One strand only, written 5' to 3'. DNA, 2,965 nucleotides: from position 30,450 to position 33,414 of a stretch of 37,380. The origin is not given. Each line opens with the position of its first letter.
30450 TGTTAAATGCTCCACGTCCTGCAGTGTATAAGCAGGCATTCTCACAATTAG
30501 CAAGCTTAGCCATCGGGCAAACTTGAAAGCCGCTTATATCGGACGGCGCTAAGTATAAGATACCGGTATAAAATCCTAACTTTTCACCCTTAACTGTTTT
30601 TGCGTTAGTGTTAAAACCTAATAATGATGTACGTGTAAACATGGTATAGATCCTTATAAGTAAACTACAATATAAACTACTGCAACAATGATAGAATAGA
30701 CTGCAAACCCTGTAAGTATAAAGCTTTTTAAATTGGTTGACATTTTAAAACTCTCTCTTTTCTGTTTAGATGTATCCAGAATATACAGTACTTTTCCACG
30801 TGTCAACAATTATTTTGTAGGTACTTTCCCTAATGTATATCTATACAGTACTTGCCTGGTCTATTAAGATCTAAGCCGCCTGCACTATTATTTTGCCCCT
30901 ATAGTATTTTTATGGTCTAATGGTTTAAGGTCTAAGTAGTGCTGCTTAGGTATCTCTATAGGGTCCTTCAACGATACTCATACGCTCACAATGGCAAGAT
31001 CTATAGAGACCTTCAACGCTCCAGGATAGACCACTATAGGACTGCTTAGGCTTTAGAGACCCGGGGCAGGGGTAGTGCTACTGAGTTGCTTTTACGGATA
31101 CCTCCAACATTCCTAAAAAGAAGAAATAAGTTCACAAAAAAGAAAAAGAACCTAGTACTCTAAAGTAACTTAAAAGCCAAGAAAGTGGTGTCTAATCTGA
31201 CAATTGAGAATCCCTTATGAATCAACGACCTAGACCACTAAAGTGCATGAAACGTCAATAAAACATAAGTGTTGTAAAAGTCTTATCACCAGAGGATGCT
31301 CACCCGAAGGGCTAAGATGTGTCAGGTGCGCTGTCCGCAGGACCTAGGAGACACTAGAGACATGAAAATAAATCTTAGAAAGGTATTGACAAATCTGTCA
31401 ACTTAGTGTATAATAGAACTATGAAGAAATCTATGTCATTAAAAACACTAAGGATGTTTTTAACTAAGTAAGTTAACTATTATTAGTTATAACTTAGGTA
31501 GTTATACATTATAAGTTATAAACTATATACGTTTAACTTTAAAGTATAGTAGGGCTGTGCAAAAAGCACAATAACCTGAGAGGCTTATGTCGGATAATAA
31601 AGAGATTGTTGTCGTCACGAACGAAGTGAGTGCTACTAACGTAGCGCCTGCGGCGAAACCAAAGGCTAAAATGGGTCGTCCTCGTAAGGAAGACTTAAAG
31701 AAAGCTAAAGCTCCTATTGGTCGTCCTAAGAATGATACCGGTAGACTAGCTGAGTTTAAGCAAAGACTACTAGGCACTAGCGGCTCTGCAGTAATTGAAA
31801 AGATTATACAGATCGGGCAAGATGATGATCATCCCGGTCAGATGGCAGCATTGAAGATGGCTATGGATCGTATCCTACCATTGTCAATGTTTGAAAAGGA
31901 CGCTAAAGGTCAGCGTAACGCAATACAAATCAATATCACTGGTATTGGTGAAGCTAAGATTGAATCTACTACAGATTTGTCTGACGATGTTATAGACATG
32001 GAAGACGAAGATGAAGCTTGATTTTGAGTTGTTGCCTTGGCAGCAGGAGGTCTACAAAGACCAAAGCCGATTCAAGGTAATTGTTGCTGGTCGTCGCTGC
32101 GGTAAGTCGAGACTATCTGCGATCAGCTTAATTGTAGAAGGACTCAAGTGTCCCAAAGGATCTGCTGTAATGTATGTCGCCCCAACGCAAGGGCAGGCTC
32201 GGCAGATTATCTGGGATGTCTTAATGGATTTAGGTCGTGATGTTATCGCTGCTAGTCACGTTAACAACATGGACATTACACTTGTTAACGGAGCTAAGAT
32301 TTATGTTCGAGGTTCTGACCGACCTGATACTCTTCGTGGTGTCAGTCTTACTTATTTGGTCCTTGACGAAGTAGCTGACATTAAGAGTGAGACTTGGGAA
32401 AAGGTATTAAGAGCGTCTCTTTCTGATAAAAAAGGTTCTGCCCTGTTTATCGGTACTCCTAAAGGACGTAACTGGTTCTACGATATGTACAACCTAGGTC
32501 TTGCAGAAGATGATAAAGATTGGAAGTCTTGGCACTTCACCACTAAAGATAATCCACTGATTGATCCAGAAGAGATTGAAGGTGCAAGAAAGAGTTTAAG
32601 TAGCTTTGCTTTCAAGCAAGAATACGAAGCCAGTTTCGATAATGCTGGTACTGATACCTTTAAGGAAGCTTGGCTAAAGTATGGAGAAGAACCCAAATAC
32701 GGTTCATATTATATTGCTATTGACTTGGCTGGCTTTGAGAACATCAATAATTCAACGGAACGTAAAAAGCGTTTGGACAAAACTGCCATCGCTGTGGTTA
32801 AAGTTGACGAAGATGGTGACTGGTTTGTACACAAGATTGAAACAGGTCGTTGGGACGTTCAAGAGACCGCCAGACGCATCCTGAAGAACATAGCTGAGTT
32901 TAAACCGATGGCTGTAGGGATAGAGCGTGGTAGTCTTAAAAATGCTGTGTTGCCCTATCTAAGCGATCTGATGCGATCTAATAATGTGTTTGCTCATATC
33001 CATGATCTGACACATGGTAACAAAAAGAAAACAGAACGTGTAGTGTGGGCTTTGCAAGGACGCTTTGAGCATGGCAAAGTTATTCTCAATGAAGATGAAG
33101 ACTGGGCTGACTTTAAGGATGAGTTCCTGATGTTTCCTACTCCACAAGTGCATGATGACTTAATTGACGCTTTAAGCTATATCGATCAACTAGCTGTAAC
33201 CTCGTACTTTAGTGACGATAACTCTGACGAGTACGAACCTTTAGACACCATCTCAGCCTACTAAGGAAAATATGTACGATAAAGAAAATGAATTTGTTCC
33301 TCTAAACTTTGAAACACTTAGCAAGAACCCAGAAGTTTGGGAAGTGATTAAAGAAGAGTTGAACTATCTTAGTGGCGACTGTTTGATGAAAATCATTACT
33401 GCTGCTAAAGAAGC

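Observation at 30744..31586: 840-bp non-coding hub between the divergent arms, packed with repeats: candidate origin, packaging or control region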

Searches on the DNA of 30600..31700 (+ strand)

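Call 7: search_dna_similar(query=window:30600-31700:+, collection=phages, mode=distant, max_rows=30)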
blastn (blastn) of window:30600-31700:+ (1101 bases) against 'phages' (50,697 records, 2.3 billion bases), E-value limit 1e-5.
No match.

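Call 23: search_rna_families(source=window, start=30600, end=31700, threshold=evalue, max_evalue=10, show_alignments=3)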
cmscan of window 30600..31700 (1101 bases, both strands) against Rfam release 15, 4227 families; matches with E-value up to 10: 1.
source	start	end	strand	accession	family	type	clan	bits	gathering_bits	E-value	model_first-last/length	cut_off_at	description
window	30924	31057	+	RF00838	mir-252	Gene; miRNA;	CL00135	18.2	45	1.8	1-77/77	no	mir-252 microRNA precursor family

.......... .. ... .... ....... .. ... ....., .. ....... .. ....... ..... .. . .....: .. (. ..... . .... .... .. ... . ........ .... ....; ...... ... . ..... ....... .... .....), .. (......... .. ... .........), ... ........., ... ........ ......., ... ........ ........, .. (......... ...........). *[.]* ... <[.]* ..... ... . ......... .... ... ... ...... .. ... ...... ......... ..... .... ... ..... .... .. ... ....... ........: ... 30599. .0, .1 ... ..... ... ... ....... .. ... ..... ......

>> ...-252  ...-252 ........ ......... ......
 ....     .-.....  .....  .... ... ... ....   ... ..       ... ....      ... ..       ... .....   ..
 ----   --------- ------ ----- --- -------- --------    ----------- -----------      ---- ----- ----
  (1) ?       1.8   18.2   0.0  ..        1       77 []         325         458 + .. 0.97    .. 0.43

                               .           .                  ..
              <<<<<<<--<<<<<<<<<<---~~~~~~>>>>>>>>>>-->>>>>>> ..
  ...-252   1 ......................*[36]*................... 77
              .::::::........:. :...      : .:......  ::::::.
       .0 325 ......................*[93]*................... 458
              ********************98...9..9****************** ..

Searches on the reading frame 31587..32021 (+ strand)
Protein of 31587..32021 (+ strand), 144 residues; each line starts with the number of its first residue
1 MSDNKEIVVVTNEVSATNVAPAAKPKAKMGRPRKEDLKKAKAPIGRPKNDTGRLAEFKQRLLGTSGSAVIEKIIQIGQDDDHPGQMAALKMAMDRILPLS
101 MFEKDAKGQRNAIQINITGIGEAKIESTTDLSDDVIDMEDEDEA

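Call 11: find_related_loci(query=window:31587-32021:+, collection=viral_contigs, flank=6000)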
Query window:31587-32021:+ (144 aa) in viral_contigs; peptide patterns used: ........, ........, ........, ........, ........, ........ (x = any residue, [..] = any of these).
127 stretches matched a pattern; 41 encode a relative of the query (tblastn E <= 1e-3); 41 distinct loci.
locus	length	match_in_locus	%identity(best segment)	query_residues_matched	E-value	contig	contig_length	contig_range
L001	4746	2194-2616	89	1-143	5e-79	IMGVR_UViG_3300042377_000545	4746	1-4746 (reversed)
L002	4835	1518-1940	89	1-143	5e-79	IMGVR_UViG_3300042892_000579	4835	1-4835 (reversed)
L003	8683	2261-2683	89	1-143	5e-79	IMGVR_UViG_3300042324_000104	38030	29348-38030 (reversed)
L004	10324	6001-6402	88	8-144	7e-75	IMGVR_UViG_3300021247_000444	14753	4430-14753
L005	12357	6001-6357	89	24-142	6e-69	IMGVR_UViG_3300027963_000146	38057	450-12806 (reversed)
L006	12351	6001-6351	92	24-141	1e-68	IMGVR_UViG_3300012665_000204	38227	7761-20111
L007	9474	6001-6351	92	24-141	3e-68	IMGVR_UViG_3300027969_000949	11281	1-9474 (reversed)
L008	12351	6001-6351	91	24-141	7e-68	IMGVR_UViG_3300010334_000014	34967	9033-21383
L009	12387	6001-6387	80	1-143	7e-68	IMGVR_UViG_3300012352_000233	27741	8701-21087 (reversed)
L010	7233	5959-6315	91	14-132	1e-67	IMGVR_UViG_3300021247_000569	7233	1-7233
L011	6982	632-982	90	24-141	1e-66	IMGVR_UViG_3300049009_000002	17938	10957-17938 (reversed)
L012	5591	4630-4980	87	24-140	5e-66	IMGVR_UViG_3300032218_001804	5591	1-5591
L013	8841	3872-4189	93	24-129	6e-63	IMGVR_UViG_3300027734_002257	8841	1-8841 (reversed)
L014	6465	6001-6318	93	24-129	6e-63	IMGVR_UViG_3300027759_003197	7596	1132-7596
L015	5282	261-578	93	24-129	6e-63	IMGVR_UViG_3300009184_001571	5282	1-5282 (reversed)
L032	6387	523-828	55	28-127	1e-34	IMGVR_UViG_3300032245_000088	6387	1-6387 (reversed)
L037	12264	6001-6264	53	39-125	8e-26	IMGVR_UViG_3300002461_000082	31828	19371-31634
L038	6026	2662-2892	56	43-120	4e-25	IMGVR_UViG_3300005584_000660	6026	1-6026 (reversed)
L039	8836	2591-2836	53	43-125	4e-24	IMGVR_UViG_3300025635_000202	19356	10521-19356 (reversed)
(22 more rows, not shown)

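Call 12: search_protein_families(library=phrogs, proteins=[window:31587-32021:+])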
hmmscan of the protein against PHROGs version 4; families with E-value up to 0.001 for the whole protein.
window:31587-32021:+ (144 aa): 0 families

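Call 34: search_protein_families(library=pfam, max_evalue=0.01, proteins=[window:31587-32021:+])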
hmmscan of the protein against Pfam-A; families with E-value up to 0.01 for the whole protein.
window:31587-32021:+ (144 aa): 0 families

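Call 61: search_solved_structures(query=window:31587-32021:+, max_evalue=10)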
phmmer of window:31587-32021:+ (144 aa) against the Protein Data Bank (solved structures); distinct sequences matched with E-value up to 10: 4.
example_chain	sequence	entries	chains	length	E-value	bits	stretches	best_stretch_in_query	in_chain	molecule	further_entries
2k2q_A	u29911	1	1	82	0.78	13.5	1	51-80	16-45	Tyrocidine synthetase 3 (Tyrocidine synthetase III)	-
2gdw_A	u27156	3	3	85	0.84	13.4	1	51-80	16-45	Tyrocidine synthetase III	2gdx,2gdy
1dny_A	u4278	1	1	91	0.98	13.2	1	51-80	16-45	NON-RIBOSOMAL PEPTIDE SYNTHETASE PEPTIDYL CARRIER PROTEIN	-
2md9_A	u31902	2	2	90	1.4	12.7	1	51-79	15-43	Tyrocidine synthase 3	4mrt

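Call 67: find_encoding_contigs(protein=window:31587-32021:+, flank=3000, max_places=10)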
Protein window:31587-32021:+ (144 aa): 2 contigs read that carry it; 2 places shown.
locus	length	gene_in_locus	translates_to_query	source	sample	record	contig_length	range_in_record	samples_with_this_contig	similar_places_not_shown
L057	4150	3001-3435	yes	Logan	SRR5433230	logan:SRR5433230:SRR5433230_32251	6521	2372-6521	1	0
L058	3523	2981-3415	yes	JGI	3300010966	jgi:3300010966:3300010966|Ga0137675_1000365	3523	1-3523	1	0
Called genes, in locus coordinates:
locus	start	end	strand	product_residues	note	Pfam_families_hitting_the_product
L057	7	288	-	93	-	-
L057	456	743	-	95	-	-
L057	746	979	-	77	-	PF10902:WYL_2 (weak)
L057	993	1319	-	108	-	-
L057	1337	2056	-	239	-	PF17338:GP88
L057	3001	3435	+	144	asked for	-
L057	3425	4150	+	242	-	?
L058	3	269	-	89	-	?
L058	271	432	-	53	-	-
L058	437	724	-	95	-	-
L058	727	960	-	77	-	PF10902:WYL_2 (weak)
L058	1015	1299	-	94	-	-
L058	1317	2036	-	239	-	PF17338:GP88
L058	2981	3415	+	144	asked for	-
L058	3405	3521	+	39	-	?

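Call 76: search_protein_families(library=phrogs, proteins=[L037:645-1160:+, L037:1145-1486:+, L037:1483-1851:+, L037:2803-3423:+, L037:4286-4723:+, L037:5194-5469:+, L037:5845-6303:+, L039:598-906:-, L039:1206-1481:-, L039:1986-2234:+], max_evalue=0.001)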
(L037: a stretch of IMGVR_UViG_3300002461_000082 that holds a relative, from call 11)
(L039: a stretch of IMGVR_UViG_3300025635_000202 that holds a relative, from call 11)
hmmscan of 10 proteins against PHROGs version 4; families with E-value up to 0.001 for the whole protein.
L037:645-1160:+ (171 aa): 11 families
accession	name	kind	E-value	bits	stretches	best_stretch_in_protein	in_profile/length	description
phrog_59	-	DNA, RNA and nucleotide metabolism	5.7e-35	122.5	1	6-171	139-275/423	HNH endonuclease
phrog_1492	-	DNA, RNA and nucleotide metabolism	2.5e-28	100.4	1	8-118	48-167/414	HNH endonuclease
phrog_959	-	DNA, RNA and nucleotide metabolism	5.9e-25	88.6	1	6-130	7-126/138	HNH endonuclease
phrog_99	-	DNA, RNA and nucleotide metabolism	2.7e-18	67.8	1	10-116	114-211/383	HNH endonuclease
phrog_7545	-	DNA, RNA and nucleotide metabolism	7.5e-09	37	1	38-104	57-127/160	HNH endonuclease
phrog_826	-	DNA, RNA and nucleotide metabolism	4.2e-07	30.8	1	45-111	93-159/281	HNH endonuclease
phrog_4578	-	DNA, RNA and nucleotide metabolism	9.6e-07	29.8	1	58-110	7-59/130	HNH endonuclease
phrog_1891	-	DNA, RNA and nucleotide metabolism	2.5e-06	28.1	1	43-106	146-208/255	HNH endonuclease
phrog_1872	-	DNA, RNA and nucleotide metabolism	7.3e-06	27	1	46-143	47-142/166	endonuclease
phrog_30377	-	DNA, RNA and nucleotide metabolism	5.9e-05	24.2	1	65-110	12-55/82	HNH endonuclease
phrog_17657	-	DNA, RNA and nucleotide metabolism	0.00047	21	1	21-99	78-163/168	HNH endonuclease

L037:1145-1486:+ (113 aa): 0 families

L037:1483-1851:+ (122 aa): 3 families
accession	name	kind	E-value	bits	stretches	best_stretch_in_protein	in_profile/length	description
phrog_131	-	DNA, RNA and nucleotide metabolism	1.9e-17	64.6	1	6-96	27-120/131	HNH endonuclease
phrog_1588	-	unknown function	0.00028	21.7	1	5-109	22-121/132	-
phrog_18962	-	unknown function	0.00099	19.9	0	36-92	71-135/166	-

L037:2803-3423:+ (206 aa): 6 families
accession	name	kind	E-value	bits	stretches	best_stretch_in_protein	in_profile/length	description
phrog_374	-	DNA, RNA and nucleotide metabolism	1.5e-41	143.9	1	2-154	194-355/617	HNH endonuclease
phrog_3377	-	DNA, RNA and nucleotide metabolism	3.6e-33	116.1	1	65-200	4-146/196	HNH endonuclease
phrog_8790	-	DNA, RNA and nucleotide metabolism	3.1e-21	77.4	1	63-190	13-141/241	restriction endonuclease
phrog_2081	-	DNA, RNA and nucleotide metabolism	2.8e-15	57.4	1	33-154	56-199/433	HNH endonuclease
phrog_953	-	DNA, RNA and nucleotide metabolism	2.8e-13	51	1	66-154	215-308/420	HNH endonuclease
phrog_1065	-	unknown function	1.4e-07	32.6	1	166-200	63-97/192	-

L037:4286-4723:+ (145 aa): 0 families

L037:5194-5469:+ (91 aa): 0 families

L037:5845-6303:+ (152 aa): 0 families

L039:598-906:- (102 aa): 1 family
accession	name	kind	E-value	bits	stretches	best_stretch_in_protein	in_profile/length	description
phrog_9974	-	unknown function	0.00022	22.7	1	2-77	2-84/107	-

L039:1206-1481:- (91 aa): 0 families

L039:1986-2234:+ (82 aa): 0 families

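Call 87: find_homologous_proteins(query=window:31587-32021:+, max_evalue=0.001)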
Query window:31587-32021:+ (144 aa): 500 proteins with E <= 0.001 among 516 candidates; the best 120 are listed.
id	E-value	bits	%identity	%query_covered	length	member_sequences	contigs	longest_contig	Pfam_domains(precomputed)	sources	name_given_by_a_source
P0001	2.3e-84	298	100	100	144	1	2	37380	-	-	-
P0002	1.7e-74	266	92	100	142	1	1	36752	-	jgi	jgi:hypothetical protein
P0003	4.2e-74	265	92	100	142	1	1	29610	-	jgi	jgi:hypothetical protein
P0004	1.1e-71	257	93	92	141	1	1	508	-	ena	-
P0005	1.5e-71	257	89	99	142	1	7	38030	-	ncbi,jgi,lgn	jgi:hypothetical protein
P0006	1.6e-70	253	93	91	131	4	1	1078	-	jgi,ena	jgi:hypothetical protein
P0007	2.5e-70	253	90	99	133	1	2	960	-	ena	-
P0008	2.9e-70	253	88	100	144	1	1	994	-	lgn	-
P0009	4.2e-70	252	91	95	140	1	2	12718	-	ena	-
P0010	4.3e-70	252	91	100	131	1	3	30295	-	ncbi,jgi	jgi:hypothetical protein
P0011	1.1e-69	251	87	99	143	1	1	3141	-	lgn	-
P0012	1.7e-69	250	90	100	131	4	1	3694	-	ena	-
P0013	3.4e-68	246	92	90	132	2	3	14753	-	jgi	-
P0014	5.0e-68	245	97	84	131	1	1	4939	-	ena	-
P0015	1.0e-67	244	97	83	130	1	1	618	-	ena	-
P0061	5.5e-60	219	85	82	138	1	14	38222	-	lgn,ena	-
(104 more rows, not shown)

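Call 90: find_encoding_contigs(protein=P0061, flank=1600, max_places=10)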
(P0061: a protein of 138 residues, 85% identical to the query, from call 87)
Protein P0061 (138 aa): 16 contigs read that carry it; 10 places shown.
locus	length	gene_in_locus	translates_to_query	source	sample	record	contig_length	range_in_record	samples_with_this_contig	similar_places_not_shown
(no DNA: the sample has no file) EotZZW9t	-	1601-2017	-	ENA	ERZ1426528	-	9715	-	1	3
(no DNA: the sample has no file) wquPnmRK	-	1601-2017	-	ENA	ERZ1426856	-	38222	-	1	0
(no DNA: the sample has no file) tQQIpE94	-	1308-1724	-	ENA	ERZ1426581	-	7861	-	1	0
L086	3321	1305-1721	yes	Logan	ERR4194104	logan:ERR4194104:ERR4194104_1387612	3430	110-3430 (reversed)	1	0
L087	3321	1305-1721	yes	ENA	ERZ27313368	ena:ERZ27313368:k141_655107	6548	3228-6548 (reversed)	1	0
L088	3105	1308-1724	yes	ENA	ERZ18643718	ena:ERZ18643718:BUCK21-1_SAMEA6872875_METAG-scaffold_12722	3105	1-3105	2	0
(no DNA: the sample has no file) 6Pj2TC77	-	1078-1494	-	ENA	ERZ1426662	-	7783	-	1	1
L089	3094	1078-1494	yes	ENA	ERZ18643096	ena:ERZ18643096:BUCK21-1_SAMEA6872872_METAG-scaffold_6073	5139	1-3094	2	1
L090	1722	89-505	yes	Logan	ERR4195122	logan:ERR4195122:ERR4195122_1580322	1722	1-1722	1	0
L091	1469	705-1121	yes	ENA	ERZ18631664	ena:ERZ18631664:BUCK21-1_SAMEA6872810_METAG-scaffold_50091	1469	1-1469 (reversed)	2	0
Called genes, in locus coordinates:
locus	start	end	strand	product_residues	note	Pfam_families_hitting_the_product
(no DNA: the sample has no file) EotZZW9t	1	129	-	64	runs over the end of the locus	-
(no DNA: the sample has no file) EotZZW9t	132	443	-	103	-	-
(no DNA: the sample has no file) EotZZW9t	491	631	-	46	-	-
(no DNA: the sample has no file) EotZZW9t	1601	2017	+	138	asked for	-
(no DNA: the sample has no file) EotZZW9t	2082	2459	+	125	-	PF02945:Endonuclease_7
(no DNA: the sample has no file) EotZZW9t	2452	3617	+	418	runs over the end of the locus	PF03354:TerL_ATPase (weak), PF03237:Terminase_6N, PF04466:Terminase_3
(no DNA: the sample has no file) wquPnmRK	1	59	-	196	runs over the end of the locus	-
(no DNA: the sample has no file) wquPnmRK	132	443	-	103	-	-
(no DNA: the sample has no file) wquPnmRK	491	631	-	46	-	-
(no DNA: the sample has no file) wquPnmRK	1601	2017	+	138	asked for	-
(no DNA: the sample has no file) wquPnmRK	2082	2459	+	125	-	PF02945:Endonuclease_7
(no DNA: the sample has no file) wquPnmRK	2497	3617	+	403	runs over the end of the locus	PF03237:Terminase_6N, PF03354:TerL_ATPase (weak), PF04466:Terminase_3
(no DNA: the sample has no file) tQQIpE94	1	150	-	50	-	?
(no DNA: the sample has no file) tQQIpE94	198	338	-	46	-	-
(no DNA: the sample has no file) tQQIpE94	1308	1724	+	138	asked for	-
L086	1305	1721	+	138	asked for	-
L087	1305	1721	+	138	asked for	-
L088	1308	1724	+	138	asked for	-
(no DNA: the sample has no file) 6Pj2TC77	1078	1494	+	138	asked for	-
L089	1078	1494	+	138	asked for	-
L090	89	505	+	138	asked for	-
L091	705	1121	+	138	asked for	-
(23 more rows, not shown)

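Call 93: predict_structure(alignment_id=A6)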
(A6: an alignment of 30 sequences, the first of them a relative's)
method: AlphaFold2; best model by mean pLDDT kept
length: 144 residues; sequences in the alignment: 30
mean_pLDDT: 53.8   pTM: 0.29
mean pLDDT of the five models: 53.8, 52.6, 51.6, 50.0, 49.1
residues with pLDDT >= 90: 0; 70-90: 29; 50-70: 51; < 50: 64
segments of 3 or more residues with pLDDT < 50: 1-22, 102-105, 108-144
pLDDT, mean of each block of 10 residues (from residue 1): 36 35 57 68 54 69 71 76 68 64 46 41 37 37 41
secondary structure, 60 per line:
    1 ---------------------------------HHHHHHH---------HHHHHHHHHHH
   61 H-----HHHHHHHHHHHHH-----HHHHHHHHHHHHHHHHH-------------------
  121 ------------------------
elements in order: H34-40 H50-61 H67-79 H85-101

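Call 98: search_protein_families(library=ncbifam, max_evalue=0.01, proteins=[window:31587-32021:+])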
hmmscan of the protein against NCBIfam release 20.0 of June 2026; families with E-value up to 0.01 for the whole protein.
window:31587-32021:+ (144 aa): 0 families

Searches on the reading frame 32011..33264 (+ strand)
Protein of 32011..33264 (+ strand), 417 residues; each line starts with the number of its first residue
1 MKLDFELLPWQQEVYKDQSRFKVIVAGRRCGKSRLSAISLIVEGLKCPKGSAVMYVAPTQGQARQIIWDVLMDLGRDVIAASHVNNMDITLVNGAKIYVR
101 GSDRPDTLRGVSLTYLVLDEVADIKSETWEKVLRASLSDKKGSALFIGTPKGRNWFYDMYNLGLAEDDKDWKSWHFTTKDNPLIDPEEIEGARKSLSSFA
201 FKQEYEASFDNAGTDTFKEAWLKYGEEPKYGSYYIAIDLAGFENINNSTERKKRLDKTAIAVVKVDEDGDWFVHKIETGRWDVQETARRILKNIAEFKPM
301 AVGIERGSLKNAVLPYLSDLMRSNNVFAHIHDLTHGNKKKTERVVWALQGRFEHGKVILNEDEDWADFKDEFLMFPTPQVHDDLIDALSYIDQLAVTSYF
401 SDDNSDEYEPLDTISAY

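Call 12: search_protein_families(library=phrogs, proteins=[window:32011-33264:+])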
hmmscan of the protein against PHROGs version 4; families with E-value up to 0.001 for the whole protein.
window:32011-33264:+ (417 aa): 8 families
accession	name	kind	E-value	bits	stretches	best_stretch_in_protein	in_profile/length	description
phrog_2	-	head and packaging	1.4e-47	164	1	4-390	263-587/807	terminase large subunit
phrog_38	-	head and packaging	1e-22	81.6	1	187-401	495-709/760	terminase large subunit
phrog_7579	-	head and packaging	7.4e-17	62.4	1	9-220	7-224/239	terminase large subunit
phrog_675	-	head and packaging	2.1e-14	53.7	1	3-158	39-199/576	terminase large subunit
phrog_979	-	head and packaging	4.4e-13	49.8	1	210-390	409-594/642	terminase large subunit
phrog_9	-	head and packaging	1.1e-07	32.1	1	5-148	200-357/812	terminase large subunit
phrog_5573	-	head and packaging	8.7e-06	26.3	1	267-389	108-228/250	terminase large subunit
phrog_5989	-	head and packaging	2e-05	24.9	1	18-126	155-265/347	terminase large subunit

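Call 26: search_dna_similar(query=window:32011-33264:+, collection=phages, mode=protein, max_rows=25)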
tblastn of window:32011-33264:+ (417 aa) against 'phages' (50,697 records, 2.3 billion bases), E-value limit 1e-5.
Records with a match: 1362; places in all: 1362; records where one place covers at least 80% of the query: 454.
Best place of each record, by identity: <60% 1362.
By first word of the organism name: Vibrio 416; Salmonella 272; Escherichia 135; Klebsiella 93; Mycobacterium 72; Gordonia 46; Microbacterium 38; Pseudomonas 36; Pelagibacter 28; Bacillus 17; and 59 more.
By host as written in the record: - 397; Mycobacterium smegmatis mc2 155 44; Escherichia coli 42; Salmonella enterica subsp. enterica serovar Enteritidis PT1 39; Vibrio harveyi BAA-1116 36; Klebsiella pneumoniae 28; Microbacterium foliorum NRRL B-24224 26; Gordonia rubripertincta NRRL B-16540 26; and 284 more.
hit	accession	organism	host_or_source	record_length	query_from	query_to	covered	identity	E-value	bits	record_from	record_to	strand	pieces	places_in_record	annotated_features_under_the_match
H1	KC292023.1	Halorubrum tailed virus 4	Halorubrum sp. s5a-3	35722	11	389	91%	27.1%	3e-20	99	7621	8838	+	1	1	21: terminase large subunit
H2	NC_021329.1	Halorubrum tailed virus 4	Halorubrum sp. s5a-3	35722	11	389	91%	27.1%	3e-20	99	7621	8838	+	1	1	21: terminase large subunit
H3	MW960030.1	Rhizobium phage RHph_X66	R. phaseoli sv. phaseoli INC 2-5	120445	11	287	66%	36.1%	1e-43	168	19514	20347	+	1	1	terminase large subunit protein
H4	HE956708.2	Yersinia phage phiR2-01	Yersinia enterocolitica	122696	18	360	82%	29.1%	1e-20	100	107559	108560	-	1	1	g142: may contain ATP/GTP binding motif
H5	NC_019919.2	Yersinia phage phiR2-01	Yersinia enterocolitica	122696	18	360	82%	29.1%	1e-20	100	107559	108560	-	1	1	g142: terminase large subunit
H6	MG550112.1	Haloferax tailed virus 1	Haloferax sp. LR2-5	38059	11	389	91%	26.3%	9e-22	103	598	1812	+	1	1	terminase large subunit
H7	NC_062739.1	Haloferax tailed virus 1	Haloferax sp. LR2-5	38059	11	389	91%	26.3%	9e-22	103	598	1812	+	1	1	terminase large subunit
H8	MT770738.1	Rhizobium phage B1VFA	Rhizobium leguminosarum VF39SM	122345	11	287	66%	35.7%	7e-44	169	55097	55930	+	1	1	putative terminase large subunit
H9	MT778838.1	Rhizobium phage V1VFA-S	-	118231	11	287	66%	35.7%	9e-44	169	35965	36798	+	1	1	putative terminase large subunit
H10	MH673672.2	Thermus phage phiFa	Thermus thermophilus HB27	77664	3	370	88%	26.9%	4e-24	111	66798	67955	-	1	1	terminase large subunit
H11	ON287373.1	Serratia phage vB_SmaM-Kamaji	Serratia marcescens LVF3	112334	18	360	82%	28.8%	8e-21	101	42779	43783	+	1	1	terminase large subunit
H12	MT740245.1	Proteus phage M4H10_20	Proteus mirabilis H10_20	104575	18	390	89%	26.2%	2e-18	94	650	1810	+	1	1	terminase large subunit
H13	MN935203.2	Proteus phage VTCCBPA139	Proteus mirabilis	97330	18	390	89%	26.2%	3e-18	93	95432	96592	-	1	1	terminase large subunit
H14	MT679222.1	Proteus phage 2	Proteus mirabilis 3b10_21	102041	18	390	89%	26.2%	3e-18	93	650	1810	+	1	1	terminase large subunit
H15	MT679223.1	Proteus phage 1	Proteus mirabilis H10.20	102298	18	390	89%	26.2%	3e-18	93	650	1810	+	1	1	terminase large subunit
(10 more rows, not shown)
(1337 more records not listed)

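Call 62: find_related_loci(query=window:32011-33264:+, collection=genome_contigs, flank=3000)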
Query window:32011-33264:+ (417 aa) in genome_contigs; peptide patterns used: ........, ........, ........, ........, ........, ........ (x = any residue, [..] = any of these).
24 stretches matched a pattern; 2 encode a relative of the query (tblastn E <= 1e-3); 2 distinct loci.
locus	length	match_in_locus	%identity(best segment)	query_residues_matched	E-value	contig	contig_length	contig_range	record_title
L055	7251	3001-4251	79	1-417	0e+0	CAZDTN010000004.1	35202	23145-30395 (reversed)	MAG TPA_asm: uncultured Sphingobacterium sp. isolate SRP278252_co3_414 genome assembly, contig: NODE_1768_length_35202_c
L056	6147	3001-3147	42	242-296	6e-5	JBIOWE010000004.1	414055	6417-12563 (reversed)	MAG: Patescibacteria group bacterium isolate MAG090 k127_1662334, whole genome shotgun sequence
